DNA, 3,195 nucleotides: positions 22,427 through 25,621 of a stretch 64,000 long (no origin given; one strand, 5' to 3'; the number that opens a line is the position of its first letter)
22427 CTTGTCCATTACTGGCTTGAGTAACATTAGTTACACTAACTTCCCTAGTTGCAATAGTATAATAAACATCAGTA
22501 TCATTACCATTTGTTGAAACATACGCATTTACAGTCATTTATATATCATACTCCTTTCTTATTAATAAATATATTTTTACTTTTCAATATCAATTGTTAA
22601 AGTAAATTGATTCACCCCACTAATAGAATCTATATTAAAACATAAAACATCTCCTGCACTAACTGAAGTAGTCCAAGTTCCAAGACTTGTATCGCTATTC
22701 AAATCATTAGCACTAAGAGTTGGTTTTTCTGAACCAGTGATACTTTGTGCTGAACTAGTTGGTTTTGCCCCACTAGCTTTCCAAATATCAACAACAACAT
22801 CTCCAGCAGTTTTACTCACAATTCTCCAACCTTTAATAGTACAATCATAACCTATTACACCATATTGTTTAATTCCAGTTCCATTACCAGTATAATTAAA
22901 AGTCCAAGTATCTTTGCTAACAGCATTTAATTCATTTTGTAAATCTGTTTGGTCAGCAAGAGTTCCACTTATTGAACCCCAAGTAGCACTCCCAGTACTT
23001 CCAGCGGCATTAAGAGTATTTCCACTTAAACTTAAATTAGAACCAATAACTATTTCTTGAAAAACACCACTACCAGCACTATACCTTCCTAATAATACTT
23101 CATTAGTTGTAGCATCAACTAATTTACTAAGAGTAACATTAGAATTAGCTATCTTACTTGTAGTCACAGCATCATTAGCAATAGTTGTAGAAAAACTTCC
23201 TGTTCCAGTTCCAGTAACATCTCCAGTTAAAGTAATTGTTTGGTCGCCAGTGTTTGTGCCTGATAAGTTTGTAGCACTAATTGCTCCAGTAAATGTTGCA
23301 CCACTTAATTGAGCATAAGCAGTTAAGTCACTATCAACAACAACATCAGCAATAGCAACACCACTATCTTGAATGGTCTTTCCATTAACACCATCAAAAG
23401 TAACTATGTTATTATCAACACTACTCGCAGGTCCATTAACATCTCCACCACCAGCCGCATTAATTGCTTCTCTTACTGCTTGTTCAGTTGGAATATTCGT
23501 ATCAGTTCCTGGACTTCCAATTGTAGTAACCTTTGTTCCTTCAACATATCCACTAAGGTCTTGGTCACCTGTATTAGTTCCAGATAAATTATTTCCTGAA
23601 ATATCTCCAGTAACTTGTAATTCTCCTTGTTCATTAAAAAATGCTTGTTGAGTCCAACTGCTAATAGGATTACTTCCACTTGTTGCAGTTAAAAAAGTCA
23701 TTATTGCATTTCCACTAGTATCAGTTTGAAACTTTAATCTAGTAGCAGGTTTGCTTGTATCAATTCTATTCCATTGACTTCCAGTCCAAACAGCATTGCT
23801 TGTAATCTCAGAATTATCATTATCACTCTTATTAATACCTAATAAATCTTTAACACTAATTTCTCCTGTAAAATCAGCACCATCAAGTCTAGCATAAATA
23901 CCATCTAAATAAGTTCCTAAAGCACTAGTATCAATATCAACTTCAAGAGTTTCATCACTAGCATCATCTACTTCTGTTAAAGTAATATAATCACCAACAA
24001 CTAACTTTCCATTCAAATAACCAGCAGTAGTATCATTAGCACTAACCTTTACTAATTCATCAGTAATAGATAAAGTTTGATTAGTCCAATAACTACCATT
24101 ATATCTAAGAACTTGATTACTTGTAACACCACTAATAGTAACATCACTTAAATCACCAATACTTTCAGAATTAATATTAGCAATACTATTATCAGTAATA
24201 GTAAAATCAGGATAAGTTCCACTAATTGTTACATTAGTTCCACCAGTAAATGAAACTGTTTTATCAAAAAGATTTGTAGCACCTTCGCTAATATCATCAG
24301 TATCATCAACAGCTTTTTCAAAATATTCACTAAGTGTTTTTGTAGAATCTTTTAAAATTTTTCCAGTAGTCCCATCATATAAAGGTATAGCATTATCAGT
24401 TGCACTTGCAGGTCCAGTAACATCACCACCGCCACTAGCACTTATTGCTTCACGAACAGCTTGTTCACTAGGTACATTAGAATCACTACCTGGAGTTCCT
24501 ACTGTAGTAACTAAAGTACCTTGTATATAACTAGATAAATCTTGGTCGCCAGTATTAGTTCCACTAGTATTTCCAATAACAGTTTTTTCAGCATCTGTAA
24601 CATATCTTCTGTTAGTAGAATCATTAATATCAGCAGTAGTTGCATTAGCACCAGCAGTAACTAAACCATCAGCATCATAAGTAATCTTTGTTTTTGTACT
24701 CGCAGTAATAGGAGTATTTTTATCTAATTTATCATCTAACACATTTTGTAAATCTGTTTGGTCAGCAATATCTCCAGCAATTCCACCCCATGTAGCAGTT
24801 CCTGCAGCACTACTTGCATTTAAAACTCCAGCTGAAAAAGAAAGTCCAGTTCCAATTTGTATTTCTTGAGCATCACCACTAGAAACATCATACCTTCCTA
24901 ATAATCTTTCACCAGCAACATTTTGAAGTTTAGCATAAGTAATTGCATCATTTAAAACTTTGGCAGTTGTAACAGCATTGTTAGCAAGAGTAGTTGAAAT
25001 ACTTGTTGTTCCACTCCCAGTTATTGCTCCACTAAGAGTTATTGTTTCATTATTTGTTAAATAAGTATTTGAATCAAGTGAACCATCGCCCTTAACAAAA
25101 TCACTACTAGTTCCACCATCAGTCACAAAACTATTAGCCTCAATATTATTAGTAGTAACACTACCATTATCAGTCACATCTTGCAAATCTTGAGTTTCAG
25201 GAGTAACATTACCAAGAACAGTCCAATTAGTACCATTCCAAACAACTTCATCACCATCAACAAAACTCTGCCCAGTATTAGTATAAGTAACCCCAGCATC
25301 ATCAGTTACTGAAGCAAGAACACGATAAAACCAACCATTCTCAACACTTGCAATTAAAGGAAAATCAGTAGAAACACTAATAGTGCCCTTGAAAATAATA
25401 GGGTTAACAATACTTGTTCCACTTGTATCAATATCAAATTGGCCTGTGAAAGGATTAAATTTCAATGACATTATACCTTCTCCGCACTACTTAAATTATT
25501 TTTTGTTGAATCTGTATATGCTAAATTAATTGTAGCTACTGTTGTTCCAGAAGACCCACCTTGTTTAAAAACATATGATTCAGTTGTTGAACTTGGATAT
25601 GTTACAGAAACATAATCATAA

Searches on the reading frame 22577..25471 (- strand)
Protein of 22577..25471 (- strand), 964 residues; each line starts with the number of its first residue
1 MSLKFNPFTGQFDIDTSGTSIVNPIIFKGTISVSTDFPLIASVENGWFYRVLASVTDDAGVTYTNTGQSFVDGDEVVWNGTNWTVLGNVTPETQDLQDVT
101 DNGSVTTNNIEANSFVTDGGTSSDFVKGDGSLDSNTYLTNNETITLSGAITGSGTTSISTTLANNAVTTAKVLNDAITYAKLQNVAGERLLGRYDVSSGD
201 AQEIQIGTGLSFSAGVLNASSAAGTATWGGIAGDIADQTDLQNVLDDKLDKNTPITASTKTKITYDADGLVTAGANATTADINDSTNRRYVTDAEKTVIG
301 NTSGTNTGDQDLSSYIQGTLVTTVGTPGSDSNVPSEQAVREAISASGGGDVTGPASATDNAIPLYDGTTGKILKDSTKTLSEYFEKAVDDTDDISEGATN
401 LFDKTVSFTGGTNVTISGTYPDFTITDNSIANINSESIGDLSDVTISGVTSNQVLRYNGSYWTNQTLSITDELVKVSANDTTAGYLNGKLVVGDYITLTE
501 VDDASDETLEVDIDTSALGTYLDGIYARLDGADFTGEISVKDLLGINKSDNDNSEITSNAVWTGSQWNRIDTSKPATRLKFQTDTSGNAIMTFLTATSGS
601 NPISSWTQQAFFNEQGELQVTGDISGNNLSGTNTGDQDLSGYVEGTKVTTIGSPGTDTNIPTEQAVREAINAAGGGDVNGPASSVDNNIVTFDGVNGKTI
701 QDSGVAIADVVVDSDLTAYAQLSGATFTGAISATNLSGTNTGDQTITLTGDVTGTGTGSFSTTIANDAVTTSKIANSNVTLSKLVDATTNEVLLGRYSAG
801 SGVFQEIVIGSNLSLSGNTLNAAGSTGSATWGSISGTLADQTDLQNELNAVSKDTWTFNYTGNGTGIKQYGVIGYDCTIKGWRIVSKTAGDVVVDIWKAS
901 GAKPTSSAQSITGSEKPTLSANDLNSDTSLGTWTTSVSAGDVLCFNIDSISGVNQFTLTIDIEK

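Call 118: search_protein_families(library=phrogs, proteins=[window:22577-25471:-], max_evalue=0.00001)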
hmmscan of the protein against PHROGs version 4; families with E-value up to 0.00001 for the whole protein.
window:22577-25471:- (964 aa): 2 families
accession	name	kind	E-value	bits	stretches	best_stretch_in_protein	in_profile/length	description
phrog_35197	-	unknown function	3.6e-12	47.4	1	864-959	88-184/190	-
phrog_10330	-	head and packaging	1.3e-11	45.7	1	838-958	113-233/239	virion structural protein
